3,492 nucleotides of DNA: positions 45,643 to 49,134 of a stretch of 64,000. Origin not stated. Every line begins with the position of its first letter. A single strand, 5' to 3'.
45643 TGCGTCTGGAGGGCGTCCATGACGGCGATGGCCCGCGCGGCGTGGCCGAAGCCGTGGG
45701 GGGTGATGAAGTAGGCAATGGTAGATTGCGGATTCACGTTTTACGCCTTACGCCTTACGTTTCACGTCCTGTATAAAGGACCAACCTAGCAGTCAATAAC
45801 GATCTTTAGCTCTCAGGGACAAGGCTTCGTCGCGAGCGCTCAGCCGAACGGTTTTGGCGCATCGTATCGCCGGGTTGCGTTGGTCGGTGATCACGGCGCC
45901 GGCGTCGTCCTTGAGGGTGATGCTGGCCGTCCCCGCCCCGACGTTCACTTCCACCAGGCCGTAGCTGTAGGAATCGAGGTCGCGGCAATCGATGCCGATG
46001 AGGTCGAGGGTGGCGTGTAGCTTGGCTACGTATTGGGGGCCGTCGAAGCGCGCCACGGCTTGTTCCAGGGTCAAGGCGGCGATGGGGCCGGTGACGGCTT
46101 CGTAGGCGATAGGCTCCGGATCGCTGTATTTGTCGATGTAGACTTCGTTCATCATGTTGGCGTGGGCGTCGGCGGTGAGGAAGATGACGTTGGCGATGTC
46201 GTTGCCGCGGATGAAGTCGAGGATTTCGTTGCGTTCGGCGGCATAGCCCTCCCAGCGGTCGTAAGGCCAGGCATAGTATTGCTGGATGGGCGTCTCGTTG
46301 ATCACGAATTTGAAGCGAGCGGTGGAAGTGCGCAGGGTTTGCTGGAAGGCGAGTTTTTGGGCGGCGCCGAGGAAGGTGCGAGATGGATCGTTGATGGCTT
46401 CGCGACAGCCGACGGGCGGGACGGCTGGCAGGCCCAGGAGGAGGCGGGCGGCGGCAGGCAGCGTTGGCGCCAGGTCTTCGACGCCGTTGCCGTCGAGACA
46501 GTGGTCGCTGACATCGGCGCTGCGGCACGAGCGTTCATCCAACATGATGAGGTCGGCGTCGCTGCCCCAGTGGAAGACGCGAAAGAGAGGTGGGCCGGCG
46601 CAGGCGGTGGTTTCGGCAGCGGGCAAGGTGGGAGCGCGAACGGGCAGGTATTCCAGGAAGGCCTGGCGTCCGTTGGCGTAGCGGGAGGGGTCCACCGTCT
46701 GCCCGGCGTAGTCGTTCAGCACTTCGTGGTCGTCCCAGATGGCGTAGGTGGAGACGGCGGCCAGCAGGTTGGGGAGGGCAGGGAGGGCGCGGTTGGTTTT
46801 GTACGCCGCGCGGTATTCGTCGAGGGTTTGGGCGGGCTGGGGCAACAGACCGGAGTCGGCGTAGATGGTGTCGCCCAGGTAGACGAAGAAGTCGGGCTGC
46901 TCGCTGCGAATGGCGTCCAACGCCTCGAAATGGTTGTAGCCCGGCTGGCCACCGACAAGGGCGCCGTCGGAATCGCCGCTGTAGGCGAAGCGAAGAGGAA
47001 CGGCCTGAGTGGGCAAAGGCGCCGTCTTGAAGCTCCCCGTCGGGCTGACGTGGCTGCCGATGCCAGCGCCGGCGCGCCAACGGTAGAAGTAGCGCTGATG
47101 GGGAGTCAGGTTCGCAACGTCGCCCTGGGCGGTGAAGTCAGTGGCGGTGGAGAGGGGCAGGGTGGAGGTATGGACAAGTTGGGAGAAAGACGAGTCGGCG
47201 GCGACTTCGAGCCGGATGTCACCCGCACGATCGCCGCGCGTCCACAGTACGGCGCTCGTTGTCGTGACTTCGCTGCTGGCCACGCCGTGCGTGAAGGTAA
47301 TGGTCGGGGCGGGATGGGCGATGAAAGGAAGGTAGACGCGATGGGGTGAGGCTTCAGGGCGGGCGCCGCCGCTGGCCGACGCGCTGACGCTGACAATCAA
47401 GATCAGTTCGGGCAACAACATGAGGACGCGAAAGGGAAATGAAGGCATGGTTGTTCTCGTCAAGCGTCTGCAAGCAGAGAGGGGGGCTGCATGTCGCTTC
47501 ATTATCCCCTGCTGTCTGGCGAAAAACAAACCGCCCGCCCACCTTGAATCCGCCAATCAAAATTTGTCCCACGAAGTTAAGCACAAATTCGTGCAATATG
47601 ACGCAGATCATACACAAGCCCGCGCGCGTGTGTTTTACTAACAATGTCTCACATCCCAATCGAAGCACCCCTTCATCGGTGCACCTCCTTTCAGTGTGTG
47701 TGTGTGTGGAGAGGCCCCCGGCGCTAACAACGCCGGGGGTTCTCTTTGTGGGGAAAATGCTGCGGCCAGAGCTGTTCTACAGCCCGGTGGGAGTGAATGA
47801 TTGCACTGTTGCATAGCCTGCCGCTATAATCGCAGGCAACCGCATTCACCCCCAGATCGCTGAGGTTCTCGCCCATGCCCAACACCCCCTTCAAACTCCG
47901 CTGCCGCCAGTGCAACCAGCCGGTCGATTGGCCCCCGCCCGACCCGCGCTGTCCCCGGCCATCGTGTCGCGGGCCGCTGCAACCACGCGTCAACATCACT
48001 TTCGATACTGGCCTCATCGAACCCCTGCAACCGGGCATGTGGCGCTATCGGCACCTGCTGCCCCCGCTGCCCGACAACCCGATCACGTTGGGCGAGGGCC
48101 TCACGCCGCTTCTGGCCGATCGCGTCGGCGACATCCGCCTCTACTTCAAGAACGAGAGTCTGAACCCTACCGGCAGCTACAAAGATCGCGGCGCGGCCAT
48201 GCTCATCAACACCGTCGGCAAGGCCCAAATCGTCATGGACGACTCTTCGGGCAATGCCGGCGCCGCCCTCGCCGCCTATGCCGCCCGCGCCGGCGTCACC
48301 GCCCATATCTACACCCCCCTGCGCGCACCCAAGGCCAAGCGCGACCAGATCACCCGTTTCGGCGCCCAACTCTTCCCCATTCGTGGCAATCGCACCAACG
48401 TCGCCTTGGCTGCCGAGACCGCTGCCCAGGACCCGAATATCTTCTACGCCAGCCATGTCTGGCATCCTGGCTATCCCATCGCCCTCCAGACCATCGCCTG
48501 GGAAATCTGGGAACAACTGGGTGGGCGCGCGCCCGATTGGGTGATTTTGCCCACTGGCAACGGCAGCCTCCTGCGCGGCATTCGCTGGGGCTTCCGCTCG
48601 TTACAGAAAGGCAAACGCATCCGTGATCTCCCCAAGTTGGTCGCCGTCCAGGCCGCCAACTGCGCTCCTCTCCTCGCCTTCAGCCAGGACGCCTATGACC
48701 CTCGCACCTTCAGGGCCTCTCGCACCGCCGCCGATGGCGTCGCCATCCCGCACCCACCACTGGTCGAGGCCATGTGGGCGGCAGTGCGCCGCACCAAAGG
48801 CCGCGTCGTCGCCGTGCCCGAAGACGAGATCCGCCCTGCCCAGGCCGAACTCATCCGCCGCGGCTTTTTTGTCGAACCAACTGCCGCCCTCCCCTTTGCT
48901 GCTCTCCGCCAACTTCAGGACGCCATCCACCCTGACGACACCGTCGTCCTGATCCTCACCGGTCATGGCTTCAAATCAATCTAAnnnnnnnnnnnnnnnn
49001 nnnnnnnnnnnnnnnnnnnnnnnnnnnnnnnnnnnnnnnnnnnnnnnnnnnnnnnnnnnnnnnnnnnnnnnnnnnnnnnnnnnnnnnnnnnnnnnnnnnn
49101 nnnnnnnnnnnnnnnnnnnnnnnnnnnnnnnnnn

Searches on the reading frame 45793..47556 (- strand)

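Call 34: search_protein_families(library=pfam, proteins=[window:45793-47556:-], max_evalue=0.001)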
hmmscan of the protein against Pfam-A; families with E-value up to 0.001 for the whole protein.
window:45793-47556:- (587 aa): 3 families
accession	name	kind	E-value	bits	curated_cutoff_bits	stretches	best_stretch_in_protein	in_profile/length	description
PF09423.15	PhoD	-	8.1e-57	193.3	27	1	208-502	12-301/343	PhoD-like phosphatase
PF16655.11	PhoD_N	-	3.6e-19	69.5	30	1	90-178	1-90/90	PhoD-like phosphatase, N-terminal domain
PF16656.11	Pur_ac_phosph_N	-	8.8e-05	23.4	30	1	97-178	11-93/93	Purple acid Phosphatase, N-terminal domain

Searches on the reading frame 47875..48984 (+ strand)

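Call 34: search_protein_families(library=pfam, proteins=[window:47875-48984:+], max_evalue=0.001)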
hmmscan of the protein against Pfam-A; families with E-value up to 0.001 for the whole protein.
window:47875-48984:+ (369 aa): 1 family
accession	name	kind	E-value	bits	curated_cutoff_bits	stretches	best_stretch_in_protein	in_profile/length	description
PF00291.31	PALP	-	7.1e-71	239.4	35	1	70-363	1-295/295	Pyridoxal-phosphate dependent enzyme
